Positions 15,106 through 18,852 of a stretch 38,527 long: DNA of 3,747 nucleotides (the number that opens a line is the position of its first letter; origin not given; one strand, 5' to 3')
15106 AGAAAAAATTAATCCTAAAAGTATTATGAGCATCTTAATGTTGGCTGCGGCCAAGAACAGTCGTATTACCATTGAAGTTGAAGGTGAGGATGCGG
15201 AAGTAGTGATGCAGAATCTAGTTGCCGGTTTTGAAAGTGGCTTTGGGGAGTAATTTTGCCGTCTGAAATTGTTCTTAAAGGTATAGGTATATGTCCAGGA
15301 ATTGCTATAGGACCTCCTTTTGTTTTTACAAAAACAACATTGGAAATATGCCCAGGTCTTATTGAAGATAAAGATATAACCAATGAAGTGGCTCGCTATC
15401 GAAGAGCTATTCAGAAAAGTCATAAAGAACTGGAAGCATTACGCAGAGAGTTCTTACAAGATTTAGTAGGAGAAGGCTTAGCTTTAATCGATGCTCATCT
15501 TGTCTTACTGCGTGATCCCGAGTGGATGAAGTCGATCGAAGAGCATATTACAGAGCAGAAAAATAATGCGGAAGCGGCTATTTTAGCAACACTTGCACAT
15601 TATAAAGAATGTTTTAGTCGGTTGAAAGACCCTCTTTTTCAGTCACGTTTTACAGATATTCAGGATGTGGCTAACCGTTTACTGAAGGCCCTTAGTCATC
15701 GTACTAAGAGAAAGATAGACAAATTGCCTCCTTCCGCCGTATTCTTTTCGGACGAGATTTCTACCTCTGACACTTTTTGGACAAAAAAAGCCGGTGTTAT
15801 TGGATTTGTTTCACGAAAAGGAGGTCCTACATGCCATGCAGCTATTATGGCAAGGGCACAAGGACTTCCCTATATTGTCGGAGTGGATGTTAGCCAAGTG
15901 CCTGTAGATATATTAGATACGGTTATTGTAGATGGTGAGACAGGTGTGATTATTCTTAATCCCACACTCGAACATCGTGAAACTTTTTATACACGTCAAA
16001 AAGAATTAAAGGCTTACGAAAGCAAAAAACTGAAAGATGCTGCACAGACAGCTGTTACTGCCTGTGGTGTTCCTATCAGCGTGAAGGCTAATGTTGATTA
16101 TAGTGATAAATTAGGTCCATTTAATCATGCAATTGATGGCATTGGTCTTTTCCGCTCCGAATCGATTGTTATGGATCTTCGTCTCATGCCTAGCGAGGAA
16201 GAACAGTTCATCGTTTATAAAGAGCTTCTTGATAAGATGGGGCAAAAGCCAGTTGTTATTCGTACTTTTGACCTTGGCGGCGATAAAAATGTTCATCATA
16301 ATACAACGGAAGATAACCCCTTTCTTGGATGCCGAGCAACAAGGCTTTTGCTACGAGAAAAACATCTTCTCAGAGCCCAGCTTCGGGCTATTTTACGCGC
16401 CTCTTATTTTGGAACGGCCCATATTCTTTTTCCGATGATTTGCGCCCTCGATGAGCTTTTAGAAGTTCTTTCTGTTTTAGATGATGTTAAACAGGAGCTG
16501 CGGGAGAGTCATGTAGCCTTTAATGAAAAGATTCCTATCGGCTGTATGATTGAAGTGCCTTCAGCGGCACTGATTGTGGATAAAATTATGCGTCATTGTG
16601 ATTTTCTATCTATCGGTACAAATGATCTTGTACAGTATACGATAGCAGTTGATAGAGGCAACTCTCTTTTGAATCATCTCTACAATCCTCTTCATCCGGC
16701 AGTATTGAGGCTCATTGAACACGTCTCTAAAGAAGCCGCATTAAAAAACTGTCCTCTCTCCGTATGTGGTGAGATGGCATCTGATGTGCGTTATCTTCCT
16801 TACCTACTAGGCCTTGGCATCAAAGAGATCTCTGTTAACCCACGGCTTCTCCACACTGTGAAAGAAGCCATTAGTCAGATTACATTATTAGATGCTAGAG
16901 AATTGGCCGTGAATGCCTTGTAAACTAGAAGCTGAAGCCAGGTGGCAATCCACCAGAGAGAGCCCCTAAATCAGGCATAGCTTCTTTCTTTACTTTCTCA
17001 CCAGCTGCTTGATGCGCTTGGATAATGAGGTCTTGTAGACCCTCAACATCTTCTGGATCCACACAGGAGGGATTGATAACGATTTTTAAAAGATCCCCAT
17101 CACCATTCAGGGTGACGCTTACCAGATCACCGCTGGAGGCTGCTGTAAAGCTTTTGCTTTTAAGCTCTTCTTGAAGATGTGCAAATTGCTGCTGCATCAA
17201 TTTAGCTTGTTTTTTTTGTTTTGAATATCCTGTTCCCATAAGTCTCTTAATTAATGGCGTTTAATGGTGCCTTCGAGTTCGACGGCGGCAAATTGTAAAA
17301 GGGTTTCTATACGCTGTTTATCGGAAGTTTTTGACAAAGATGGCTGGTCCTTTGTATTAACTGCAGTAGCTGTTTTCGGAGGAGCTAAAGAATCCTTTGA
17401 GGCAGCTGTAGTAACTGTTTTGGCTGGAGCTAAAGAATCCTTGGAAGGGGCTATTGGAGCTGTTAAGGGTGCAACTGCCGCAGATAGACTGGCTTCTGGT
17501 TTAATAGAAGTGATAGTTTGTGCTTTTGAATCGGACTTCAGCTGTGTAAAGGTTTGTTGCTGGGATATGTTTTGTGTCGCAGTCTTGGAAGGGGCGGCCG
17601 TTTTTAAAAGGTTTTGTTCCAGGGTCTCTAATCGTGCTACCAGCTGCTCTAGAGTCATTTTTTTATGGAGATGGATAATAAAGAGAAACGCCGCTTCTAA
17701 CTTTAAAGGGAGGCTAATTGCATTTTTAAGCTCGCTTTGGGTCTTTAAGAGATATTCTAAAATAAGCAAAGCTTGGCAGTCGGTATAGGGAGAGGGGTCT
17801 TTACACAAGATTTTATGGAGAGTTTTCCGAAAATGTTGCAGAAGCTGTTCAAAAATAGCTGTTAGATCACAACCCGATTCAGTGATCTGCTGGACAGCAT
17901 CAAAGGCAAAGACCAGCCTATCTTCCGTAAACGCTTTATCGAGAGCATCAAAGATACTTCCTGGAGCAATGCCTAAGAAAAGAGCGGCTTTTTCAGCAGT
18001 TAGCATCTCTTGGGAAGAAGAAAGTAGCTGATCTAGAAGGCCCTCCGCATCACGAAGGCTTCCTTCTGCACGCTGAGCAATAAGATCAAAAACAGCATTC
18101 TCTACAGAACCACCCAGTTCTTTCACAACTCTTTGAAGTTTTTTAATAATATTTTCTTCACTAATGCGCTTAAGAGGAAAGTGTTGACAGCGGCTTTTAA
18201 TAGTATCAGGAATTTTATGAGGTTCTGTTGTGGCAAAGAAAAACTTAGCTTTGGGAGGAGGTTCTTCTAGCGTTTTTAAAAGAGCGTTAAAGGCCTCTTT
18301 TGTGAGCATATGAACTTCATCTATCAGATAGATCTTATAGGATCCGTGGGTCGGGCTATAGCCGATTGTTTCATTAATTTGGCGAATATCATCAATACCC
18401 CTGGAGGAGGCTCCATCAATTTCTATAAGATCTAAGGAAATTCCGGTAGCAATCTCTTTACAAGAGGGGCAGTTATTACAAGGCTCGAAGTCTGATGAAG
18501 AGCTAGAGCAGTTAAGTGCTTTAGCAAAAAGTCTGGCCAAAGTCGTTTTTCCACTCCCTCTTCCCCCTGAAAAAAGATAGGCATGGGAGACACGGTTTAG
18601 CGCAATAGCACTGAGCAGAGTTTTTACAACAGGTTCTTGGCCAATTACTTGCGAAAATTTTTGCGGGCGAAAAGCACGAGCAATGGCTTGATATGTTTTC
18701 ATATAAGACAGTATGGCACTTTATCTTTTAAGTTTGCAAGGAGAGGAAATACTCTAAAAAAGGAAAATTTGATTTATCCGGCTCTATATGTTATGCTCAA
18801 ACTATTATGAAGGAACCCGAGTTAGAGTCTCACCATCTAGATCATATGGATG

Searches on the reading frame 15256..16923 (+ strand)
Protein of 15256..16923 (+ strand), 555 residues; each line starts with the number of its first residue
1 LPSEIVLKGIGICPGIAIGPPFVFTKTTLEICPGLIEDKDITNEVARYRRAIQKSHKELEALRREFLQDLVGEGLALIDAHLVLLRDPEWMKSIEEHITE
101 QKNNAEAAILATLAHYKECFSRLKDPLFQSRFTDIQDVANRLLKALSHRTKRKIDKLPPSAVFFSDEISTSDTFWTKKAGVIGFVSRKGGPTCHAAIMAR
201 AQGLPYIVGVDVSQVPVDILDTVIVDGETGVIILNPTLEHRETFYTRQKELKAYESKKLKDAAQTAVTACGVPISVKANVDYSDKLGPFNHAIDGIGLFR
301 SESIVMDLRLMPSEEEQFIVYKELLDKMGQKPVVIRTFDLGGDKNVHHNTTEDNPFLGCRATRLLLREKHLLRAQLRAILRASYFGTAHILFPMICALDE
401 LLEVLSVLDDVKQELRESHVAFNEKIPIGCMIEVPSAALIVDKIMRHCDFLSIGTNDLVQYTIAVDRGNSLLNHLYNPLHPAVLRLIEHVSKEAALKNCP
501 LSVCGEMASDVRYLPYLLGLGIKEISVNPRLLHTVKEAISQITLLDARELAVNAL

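Call 86: search_protein_families(library=pfam, proteins=[window:15256-16923:+], max_evalue=0.0001)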
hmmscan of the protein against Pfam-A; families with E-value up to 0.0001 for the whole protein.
window:15256-16923:+ (555 aa): 3 families
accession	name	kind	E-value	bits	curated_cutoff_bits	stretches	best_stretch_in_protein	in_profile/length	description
PF02896.24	PEP-utilizers_C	-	5.2e-92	308.6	22.8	1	261-542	7-291/293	PEP-utilising enzyme, PEP-binding domain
PF05524.18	PEP-utilisers_N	-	4.5e-27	95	24.4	1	8-131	1-121/121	PEP-utilising enzyme, N-terminal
PF00391.29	PEP-utilizers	-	8e-15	54.7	23.1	1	158-230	2-72/72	PEP-utilising enzyme, mobile domain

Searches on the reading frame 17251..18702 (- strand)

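Call 86: search_protein_families(library=pfam, proteins=[window:17251-18702:-], max_evalue=0.0001)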
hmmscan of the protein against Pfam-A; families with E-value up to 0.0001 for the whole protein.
window:17251-18702:- (483 aa): 7 families
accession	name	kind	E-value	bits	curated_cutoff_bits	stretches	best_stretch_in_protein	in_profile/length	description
PF13177.12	DNA_pol3_delta2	-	1.1e-45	156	27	1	22-180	2-160/161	DNA polymerase III, delta subunit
PF00004.35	AAA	-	4.8e-11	43.7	21.2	1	43-174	2-125/131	ATPase family associated with various cellular activities (AAA)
PF22608.2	DNAX_ATPase_lid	-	6.5e-08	32.7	27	1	185-230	2-47/49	DNA polymerase III clamp loader subunit, ATPase lid domain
PF07728.20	AAA_5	-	1.5e-06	28.7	22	0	43-147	3-92/139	AAA domain (dynein-related subfamily)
PF13401.12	AAA_22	-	1.5e-05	25.8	27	0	43-146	9-109/130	AAA domain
PF05496.18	RuvB_N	-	3e-05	24.3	27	0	12-66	2-60/159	Holliday junction DNA helicase RuvB P-loop domain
PF13173.12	AAA_14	-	5.7e-05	23.6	27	0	41-162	4-101/129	AAA domain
